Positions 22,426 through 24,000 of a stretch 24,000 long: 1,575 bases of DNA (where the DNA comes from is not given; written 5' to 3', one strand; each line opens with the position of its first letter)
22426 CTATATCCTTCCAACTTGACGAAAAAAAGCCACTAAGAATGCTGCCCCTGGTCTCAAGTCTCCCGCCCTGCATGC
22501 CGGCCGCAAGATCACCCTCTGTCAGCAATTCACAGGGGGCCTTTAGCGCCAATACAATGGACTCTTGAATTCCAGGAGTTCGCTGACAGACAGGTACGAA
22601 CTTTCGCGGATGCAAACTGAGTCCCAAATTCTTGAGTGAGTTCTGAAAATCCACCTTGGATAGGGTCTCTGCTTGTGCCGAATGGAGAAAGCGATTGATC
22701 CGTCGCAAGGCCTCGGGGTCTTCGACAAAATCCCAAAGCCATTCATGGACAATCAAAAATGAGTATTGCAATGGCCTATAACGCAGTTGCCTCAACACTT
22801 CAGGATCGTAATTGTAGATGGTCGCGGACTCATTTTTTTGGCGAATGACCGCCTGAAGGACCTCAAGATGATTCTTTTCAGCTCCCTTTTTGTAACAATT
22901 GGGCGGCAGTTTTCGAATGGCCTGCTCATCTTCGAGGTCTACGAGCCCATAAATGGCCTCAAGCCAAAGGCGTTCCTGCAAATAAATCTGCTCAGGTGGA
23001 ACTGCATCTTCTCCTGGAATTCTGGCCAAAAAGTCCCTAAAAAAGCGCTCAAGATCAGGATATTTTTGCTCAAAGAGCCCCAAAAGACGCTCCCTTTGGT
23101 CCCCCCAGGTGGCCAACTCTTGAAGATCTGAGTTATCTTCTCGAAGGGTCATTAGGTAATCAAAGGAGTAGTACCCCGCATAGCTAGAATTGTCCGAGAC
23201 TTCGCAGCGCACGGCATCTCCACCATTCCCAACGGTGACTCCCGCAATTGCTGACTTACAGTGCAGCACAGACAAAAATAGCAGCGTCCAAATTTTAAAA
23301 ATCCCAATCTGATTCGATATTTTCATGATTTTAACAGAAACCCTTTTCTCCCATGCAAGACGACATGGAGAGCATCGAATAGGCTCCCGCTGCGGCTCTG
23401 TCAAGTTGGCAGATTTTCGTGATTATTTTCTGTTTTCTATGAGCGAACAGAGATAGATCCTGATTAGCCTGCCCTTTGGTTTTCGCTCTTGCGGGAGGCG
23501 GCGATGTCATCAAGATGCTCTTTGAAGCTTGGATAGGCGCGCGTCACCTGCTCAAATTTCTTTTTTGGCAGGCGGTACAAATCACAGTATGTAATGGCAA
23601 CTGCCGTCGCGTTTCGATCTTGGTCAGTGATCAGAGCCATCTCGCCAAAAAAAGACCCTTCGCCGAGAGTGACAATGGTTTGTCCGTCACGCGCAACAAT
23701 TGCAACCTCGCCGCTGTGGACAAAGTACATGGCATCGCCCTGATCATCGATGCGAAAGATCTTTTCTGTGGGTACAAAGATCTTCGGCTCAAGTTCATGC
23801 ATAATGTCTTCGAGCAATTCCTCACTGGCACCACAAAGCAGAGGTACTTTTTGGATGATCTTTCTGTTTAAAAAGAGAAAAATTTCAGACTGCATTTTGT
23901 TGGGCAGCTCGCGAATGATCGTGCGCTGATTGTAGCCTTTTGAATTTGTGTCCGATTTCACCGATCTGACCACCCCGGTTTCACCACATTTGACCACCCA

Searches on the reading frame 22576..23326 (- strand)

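Call 24: search_protein_families(library=pfam, proteins=[window:22576-23326:-], max_evalue=10)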
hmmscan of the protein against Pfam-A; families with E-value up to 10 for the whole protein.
window:22576-23326:- (250 aa): 0 families

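Call 54: search_solved_structures(query=window:22576-23245:-, max_evalue=1)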
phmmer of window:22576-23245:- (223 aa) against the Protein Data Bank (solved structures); distinct sequences matched with E-value up to 1: 5.
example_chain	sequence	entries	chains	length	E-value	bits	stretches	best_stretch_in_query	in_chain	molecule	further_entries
7aih_Al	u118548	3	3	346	0.57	12.8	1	119-176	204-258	mL74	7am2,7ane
1q3k_A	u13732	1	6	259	0.65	12.6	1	150-183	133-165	creatininase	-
3a6e_A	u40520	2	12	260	0.77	12.4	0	150-183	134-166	Creatinine amidohydrolase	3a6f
1j2t_A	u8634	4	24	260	0.79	12.4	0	150-183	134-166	creatinine amidohydrolase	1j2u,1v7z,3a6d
3a6j_A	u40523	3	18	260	0.8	12.3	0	150-183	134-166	Creatinine amidohydrolase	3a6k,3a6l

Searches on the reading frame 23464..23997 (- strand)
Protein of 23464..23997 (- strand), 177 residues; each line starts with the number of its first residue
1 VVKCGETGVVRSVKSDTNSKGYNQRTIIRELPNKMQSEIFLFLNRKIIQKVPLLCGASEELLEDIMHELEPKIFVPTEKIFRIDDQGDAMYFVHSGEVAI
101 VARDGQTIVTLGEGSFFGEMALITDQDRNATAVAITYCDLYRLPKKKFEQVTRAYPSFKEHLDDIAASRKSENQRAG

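Call 3: search_protein_families(library=pfam, proteins=[window:23464-23997:-], max_evalue=0.01)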
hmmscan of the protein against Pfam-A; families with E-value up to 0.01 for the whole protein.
window:23464-23997:- (177 aa): 2 families
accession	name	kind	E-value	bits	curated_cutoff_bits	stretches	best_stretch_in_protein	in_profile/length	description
PF00027.35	cNMP_binding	-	2.5e-23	82.3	27.5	1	74-153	4-87/89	Cyclic nucleotide-binding domain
PF19532.5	Ig_TMEM131L_2nd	-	0.00092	19.7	27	1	36-115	53-131/156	Transmembrane protein 131-like, second Ig-like domain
